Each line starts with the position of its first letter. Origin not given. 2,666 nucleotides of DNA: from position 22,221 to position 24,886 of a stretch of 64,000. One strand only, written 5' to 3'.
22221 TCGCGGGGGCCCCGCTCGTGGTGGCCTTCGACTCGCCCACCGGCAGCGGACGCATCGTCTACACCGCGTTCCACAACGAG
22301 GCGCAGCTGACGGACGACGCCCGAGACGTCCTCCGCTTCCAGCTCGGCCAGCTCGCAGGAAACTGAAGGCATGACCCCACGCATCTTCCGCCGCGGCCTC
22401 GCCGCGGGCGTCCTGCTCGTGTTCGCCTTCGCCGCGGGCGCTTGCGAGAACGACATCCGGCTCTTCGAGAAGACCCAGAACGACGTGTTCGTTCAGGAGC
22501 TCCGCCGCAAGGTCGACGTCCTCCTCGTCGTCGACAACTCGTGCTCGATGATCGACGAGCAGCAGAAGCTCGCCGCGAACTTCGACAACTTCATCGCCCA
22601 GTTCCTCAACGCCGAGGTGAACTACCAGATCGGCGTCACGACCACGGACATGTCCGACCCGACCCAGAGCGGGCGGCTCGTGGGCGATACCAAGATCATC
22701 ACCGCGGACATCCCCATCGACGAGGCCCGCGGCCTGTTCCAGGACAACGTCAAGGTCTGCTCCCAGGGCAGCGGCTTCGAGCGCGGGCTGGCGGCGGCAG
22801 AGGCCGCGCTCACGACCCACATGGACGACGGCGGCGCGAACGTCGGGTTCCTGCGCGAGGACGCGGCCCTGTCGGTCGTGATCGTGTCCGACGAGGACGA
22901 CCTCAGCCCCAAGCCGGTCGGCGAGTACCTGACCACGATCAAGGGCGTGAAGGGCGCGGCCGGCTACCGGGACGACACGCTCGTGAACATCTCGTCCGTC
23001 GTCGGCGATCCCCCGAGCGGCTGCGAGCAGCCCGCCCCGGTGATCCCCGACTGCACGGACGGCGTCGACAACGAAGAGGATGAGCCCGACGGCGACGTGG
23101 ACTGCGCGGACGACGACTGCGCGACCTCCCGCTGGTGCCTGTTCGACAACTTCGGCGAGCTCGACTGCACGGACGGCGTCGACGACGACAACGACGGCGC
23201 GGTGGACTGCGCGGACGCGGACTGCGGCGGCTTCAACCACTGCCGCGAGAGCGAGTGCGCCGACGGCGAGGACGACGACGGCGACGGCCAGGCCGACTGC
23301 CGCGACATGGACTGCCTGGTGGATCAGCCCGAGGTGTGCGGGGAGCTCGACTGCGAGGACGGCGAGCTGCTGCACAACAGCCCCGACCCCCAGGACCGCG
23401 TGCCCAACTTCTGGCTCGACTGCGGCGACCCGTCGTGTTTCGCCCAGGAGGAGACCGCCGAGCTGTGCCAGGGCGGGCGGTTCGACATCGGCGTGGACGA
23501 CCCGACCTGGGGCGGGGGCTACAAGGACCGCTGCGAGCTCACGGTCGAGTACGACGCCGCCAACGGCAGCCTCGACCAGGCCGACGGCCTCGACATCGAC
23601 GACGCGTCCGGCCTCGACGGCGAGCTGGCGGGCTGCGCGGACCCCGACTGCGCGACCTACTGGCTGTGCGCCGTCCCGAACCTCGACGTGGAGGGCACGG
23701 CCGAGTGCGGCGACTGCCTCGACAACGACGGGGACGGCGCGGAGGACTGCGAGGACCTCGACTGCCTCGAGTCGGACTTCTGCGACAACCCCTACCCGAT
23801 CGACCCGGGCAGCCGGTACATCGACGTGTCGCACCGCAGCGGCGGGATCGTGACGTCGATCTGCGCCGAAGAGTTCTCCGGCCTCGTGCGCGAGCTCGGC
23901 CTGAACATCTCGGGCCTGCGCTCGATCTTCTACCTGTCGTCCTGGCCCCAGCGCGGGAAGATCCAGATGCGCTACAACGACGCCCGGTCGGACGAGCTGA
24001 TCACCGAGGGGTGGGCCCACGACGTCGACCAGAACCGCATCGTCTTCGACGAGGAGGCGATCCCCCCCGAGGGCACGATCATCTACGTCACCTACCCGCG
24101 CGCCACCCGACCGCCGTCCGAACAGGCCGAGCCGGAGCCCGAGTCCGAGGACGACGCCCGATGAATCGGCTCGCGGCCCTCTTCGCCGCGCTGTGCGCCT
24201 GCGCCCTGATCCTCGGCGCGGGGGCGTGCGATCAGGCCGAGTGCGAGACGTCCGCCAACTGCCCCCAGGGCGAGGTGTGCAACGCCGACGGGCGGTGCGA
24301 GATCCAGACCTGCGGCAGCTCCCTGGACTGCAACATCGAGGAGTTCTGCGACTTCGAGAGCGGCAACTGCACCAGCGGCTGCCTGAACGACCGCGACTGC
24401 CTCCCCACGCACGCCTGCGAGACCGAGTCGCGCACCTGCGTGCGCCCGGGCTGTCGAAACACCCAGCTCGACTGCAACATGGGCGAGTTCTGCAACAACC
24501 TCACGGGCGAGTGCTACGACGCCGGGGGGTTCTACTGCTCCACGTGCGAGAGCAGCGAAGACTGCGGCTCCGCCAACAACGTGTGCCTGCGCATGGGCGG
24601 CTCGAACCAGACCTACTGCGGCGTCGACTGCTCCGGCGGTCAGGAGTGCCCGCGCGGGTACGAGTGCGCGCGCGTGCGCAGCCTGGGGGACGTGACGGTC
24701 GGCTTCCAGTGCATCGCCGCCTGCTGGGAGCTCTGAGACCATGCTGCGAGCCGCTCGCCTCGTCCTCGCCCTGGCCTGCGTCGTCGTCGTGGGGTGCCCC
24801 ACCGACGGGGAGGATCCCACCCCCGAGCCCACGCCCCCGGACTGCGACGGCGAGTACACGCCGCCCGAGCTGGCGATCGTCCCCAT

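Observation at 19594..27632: Run of five consecutive lipoprotein genes including a VWA plus Myxococcus Cys-rich-repeat protein and a 30-Cys mini-lipoprotein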

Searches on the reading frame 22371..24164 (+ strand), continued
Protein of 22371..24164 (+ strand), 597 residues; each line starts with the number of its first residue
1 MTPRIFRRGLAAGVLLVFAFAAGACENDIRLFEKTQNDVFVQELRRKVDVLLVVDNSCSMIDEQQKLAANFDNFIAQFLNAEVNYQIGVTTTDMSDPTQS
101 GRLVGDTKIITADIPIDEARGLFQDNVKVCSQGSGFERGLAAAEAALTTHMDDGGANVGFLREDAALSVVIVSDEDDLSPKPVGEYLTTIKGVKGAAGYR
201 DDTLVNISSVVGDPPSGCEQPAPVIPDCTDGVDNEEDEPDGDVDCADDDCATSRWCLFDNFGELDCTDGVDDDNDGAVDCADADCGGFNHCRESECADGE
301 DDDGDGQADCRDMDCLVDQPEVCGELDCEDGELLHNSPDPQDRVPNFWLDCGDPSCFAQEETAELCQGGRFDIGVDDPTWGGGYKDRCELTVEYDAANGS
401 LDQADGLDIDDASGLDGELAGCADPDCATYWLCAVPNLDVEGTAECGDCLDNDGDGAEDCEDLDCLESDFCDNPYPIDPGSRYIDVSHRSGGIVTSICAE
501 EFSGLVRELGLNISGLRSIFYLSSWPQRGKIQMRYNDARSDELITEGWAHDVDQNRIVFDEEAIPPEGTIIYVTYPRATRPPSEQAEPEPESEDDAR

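Call 57: fold_search(model_id=the predicted structure, library=pdb)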
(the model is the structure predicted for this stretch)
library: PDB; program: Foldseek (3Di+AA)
matches with E <= 10: 826; with E <= 0.001: 208
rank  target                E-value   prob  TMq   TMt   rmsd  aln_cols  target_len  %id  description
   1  8ebu_E                5.6e-07  1.00  0.21  0.31  14.7       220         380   14  XPC release from Core7-XPA-DNA (Cy5) (released 2023-04-19)
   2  9a88_D                7.5e-07  1.00  0.21  0.32  13.1       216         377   12  Structure of the pre-incision complex in nucleotide excision repair   (released 2024-10-09)
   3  8ebt_E                1.2e-06  1.00  0.21  0.32  14.7       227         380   14  XPA repositioning Core7 of TFIIH relative to XPC-DNA lesion (Cy5) (released 2023-04-19)
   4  9der_B                1.7e-06  1.00  0.19  0.23  10.2       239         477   12  Cryo-EM Structures of Full-Length Integrin alphaIIbbeta3 in Native Lipids Complexed with Tirofiban (released 2024-10-16)
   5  8ebs_E                2.6e-06  1.00  0.21  0.34  13.9       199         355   14  Initial DNA-lesion (Cy5) binding by XPC and TFIIH (released 2023-04-19)
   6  6bxj                  3.7e-06  1.00  0.17  0.17   9.1       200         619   15  Structure of a single-chain beta3 integrin (released 2018-10-03)
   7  6ro4_D                4.9e-06  1.00  0.21  0.41   3.6       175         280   15  Structure of the core TFIIH-XPA-DNA complex (released 2019-07-03)
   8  4cnb_A                7.8e-06  1.00  0.20  0.29   4.6       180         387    9  Structure of proximal thread matrix protein 1 (PTMP1) from the mussel byssus - Crystal form 2 (released 2014-03-12)
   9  9pd3_E                8.8e-06  1.00  0.20  0.33   4.0       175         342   15  NER dual incision complex - DuIS (released 2026-02-18)
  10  8t2u_B                9.9e-06  1.00  0.19  0.29   9.4       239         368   14  Cryo-EM Structures of Full-length Integrin alphaIIbbeta3 in Native Lipids complexed with Eptifibatide (released 2023-07-26)
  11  6nmi_E                1.0e-05  1.00  0.21  0.33  17.9       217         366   12  Cryo-EM structure of the human TFIIH core complex (released 2019-03-13)
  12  4hql_A                1.0e-05  1.00  0.17  0.34   8.8       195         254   15  Crystal structure of magnesium-loaded Plasmodium vivax TRAP protein (released 2012-12-26)
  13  7o4k_6                1.1e-05  1.00  0.20  0.31  17.1       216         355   11  Yeast TFIIH in the contracted state within the pre-initiation complex (released 2021-06-16)
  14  3nid_D                1.3e-05  1.00  0.20  0.25   8.1       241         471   14  The Closed Headpiece of Integrin alphaIIB beta3 and its Complex with an alpahIIB beta3 -Specific Antagonist That Does  (released 2010-12-22)
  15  8t2v_B                1.3e-05  1.00  0.20  0.17   7.6       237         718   14  Cryo-EM Structures of Full-length Integrin alphaIIbbeta3 in Native Lipids (released 2023-07-26)
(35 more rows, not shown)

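Call 60: search_protein_families(library=pfam, proteins=[L028:7832-9361:-, L037:6887-7753:-, L028:6544-7821:+, L028:5862-6476:-, L028:5379-5858:-, L046:4973-7018:-, L038:5275-7044:+, L030:2514-4247:-], max_evalue=0.01)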
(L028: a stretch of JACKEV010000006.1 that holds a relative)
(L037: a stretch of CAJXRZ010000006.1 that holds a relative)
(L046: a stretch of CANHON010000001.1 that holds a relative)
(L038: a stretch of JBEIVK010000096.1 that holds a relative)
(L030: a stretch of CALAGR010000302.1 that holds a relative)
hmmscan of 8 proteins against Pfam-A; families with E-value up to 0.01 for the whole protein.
L028:7832-9361:- (509 aa): 12 families
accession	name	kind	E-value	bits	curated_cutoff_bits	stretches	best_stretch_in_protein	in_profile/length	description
PF00448.28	SRP54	-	3.3e-72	242.7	22.7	1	107-301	1-196/196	SRP54-type protein, GTPase domain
PF02978.25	SRP_SPB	-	3.7e-27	95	27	1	332-432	1-91/91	Signal peptide binding domain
PF02881.24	SRP54_N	-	6.5e-15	55.5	22.4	1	4-90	1-75/75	SRP54-type protein, helical bundle domain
PF13401.12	AAA_22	-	1e-05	26.3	27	1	107-224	5-120/130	AAA domain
PF06414.18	Zeta_toxin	-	0.00012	22.1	22.3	1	104-150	13-58/199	Zeta toxin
PF01656.29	CbiA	-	0.00019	21.8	25.4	1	117-261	9-89/125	CobQ/CobB/MinD/ParA nucleotide binding domain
PF13671.12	AAA_33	-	0.00043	21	27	1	110-146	2-33/143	AAA domain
PF01583.26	APS_kinase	-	0.0017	18.8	21.1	1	107-147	2-42/152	Adenylylsulphate kinase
PF13604.12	AAA_30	-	0.0036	17.5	27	1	109-227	20-124/191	AAA domain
PF20720.3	nSTAND3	-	0.005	17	27.2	0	109-141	19-51/155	Novel STAND NTPase 3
PF13191.12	AAA_16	-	0.0087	17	32.6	0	104-135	21-52/167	AAA ATPase domain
PF09439.16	SRPRB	-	0.0096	15.8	25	0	109-135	5-31/178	Signal recognition particle receptor beta subunit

L037:6887-7753:- (288 aa): 1 family
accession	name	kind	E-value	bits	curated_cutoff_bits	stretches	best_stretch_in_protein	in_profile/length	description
PF00437.27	T2SSE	-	1.8e-07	30.6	24.9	1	153-240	170-254/370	Type II/IV secretion system protein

L028:6544-7821:+ (426 aa): 1 family
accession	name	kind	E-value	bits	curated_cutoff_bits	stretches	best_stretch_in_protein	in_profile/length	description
PF14238.11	DUF4340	-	1.7e-23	84.2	25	1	78-240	1-168/183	Domain of unknown function (DUF4340)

L028:5862-6476:- (204 aa): 1 family
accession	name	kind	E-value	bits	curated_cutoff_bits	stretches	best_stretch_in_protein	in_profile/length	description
PF01025.24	GrpE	-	2.7e-31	108.9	25.8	1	37-195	7-164/165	GrpE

L028:5379-5858:- (159 aa): 1 family
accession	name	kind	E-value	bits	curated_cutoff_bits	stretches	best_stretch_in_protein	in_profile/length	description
PF00588.24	SpoU_methylase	-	1e-24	87.7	29.7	1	7-144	2-142/142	SpoU rRNA Methylase family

L046:4973-7018:- (681 aa): 2 families
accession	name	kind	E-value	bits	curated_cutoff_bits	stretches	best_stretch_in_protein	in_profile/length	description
PF03819.22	MazG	-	1.6e-27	96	22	2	445-525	1-74/74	MazG nucleotide pyrophosphohydrolase domain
PF01503.22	PRA-PH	-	4.1e-07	30.8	21.3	1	580-631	30-81/86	Phosphoribosyl-ATP pyrophosphohydrolase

L038:5275-7044:+ (590 aa): 0 families

L030:2514-4247:- (577 aa): 2 families
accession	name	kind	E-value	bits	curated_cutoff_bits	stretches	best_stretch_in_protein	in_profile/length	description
PF00069.31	Pkinase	-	1.5e-34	120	31.7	1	22-291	4-260/263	Protein kinase domain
PF07714.23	PK_Tyr_Ser-Thr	-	1.8e-23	83.6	23.1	1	23-286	5-252/258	Protein tyrosine and serine/threonine kinase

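Call 67: search_protein_families(library=pfam, proteins=[window:22371-24161:+], max_evalue=10)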
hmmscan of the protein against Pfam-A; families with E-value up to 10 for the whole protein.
window:22371-24161:+ (597 aa): 0 families

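Call 93: search_protein_families(library=pfam, alignment_id=A6, max_evalue=0.01)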
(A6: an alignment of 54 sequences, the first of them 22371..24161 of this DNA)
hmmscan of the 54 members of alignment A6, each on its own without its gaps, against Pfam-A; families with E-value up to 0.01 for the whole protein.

A. member 1, window:22371-24161:+ (597 aa): 0 families

B. families by the number of members that match (of 54 scanned): 4 families
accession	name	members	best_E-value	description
PF09343.15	DUF2460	1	0.00024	Conserved hypothetical protein 2217 (DUF2460)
PF02983.19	Pro_Al_protease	1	0.0035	Alpha-lytic protease prodomain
PF13519.12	VWA_2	1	0.0035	von Willebrand factor type A domain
PF00092.34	VWA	1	0.0075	von Willebrand factor type A domain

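Call 94: search_protein_families(library=padloc, proteins=[window:22371-24161:+], max_evalue=0.01)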
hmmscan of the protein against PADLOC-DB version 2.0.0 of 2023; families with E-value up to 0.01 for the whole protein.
window:22371-24161:+ (597 aa): 0 families

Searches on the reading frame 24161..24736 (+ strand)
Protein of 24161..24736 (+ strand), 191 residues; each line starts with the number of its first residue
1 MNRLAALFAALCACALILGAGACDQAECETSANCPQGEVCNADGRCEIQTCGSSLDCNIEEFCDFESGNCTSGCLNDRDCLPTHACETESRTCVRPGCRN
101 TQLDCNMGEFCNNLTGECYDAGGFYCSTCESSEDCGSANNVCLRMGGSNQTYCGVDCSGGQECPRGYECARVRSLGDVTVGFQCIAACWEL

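Call 8: search_protein_families(library=pfam, proteins=[window:24161-24736:+], max_evalue=0.1)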
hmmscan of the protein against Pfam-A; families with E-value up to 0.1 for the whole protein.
window:24161-24736:+ (191 aa): 0 families

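Call 9: search_protein_families(library=ncbifam, proteins=[window:24161-24736:+], max_evalue=0.1)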
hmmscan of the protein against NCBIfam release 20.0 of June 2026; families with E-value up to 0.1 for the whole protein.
window:24161-24736:+ (191 aa): 1 family
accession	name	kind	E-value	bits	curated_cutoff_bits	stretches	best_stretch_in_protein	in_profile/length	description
TIGR04201.1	Myxo_Cys_RPT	repeat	0.057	13.6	25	1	27-43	4-20/22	Cys-rich repeat-containing protein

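Call 37: find_homologous_proteins(query=window:24161-24736:+, max_evalue=0.001)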
Query window:24161-24736:+ (191 aa): 29 proteins with E <= 0.001 among 48 candidates.
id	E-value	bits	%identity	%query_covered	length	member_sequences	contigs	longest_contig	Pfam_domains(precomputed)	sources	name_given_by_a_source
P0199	7.5e-123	426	99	100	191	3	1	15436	-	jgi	-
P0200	2.4e-98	346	79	100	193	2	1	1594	-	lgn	-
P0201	2.0e-93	330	77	100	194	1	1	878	-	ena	-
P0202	3.3e-93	329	76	100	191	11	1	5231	-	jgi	jgi:hypothetical protein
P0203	6.6e-85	302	76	92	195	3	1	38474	-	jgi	jgi:hypothetical protein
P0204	4.4e-72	260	66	87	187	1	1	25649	-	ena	-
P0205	2.2e-71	258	61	98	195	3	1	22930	-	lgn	-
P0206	8.9e-71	256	64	88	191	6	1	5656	-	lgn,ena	-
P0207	1.1e-70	256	68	87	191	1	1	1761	-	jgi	jgi:hypothetical protein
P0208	2.8e-69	251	63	92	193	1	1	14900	-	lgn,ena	-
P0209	1.8e-67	245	60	90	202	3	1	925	-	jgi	-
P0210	2.0e-66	242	55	100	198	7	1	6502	-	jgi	-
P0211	6.9e-66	240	60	90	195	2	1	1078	-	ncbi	-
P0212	1.8e-65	239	59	96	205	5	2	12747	-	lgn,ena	-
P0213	3.8e-65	238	63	88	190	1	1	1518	-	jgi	jgi:hypothetical protein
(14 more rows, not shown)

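Call 67: search_protein_families(library=pfam, proteins=[window:24161-24733:+], max_evalue=10)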
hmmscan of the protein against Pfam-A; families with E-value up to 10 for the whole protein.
window:24161-24733:+ (191 aa): 0 families

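Call 72: search_protein_representatives(alignment_id=A7)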
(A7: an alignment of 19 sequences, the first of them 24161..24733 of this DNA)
Query: 19 sequences, 192 profile positions. Proteins with E-value up to 0.001 (for the whole library): 811; up to 1e-10: 275; up to 1e-30: 27. The best 150 are listed.
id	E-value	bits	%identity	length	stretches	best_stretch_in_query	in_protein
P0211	1.1e-76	273.0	-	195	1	8-190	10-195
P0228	1.7e-58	213.8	-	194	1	6-191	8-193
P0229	1.1e-55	204.6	-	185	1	10-190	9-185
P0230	6.6e-49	182.5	-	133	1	8-133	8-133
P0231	9.6e-46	172.2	-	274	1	26-190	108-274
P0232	2.8e-43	164.1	-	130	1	58-190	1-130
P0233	2.6e-41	157.7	-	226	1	9-190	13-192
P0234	1.0e-40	155.7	-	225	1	9-190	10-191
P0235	3.6e-40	154.0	-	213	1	10-191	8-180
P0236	4.9e-40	153.5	-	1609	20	27-141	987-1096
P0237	2.7e-37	144.6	-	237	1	6-190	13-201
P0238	7.4e-37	143.2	-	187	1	10-188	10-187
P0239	2.3e-36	141.6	-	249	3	3-163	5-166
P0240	2.6e-36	141.4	-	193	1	9-191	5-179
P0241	4.7e-36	140.5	-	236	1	9-191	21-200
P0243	5.9e-35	137.0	-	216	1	12-191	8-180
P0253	9.9e-31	123.2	-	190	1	13-187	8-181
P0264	5.7e-28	114.2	-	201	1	7-187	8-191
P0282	9.1e-26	107.0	-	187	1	10-190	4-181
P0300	1.7e-23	99.6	-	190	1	9-189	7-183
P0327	2.4e-20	89.3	-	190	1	13-189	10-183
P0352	6.4e-19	84.6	-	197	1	10-188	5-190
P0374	3.0e-17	79.2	-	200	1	13-191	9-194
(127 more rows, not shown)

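Call 73: list_cluster_members(proteins=[P0233, P0238, P0243, P0253, P0264, P0282, P0300, P0327, P0352, P0374])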
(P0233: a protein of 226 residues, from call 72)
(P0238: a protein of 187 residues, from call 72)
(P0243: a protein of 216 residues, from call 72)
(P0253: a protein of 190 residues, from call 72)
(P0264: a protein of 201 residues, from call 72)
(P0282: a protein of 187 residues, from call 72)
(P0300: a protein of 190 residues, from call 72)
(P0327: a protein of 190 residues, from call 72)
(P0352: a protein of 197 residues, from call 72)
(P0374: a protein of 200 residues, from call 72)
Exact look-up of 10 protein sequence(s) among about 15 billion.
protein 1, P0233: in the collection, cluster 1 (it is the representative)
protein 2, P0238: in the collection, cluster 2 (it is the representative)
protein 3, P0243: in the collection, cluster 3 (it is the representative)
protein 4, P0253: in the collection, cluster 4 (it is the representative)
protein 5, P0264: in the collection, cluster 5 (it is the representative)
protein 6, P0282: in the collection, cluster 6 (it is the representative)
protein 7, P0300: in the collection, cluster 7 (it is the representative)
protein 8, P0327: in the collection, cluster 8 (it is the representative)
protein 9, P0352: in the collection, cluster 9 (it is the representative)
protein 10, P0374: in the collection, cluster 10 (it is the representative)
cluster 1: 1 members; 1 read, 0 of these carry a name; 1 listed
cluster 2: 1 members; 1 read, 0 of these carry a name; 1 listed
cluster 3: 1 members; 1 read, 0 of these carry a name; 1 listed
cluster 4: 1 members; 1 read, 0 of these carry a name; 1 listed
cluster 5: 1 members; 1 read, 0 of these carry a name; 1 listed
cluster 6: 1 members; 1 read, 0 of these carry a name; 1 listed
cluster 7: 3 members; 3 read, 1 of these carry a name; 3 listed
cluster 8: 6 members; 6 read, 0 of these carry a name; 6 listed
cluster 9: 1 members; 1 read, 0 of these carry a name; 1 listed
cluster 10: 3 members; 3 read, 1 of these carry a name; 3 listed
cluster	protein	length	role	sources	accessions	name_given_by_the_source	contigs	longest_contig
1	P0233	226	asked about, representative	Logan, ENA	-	-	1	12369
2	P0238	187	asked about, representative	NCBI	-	-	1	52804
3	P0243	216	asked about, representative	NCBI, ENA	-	-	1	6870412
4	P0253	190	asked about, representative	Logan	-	-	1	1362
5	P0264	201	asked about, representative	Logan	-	-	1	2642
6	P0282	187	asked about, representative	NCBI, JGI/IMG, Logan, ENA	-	-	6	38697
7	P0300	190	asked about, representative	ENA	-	-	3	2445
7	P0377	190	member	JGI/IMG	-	hypothetical protein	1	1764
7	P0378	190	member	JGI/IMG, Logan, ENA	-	-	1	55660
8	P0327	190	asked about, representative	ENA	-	-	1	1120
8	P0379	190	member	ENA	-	-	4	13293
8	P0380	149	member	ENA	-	-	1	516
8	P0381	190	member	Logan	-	-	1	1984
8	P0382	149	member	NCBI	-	-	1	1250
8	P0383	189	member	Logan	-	-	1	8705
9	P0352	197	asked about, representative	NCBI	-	-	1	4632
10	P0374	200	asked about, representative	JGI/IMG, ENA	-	-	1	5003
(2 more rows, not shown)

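Call 94: search_protein_families(library=padloc, proteins=[window:24161-24733:+], max_evalue=0.01)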
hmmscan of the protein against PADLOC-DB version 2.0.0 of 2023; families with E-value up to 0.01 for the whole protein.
window:24161-24733:+ (191 aa): 0 families
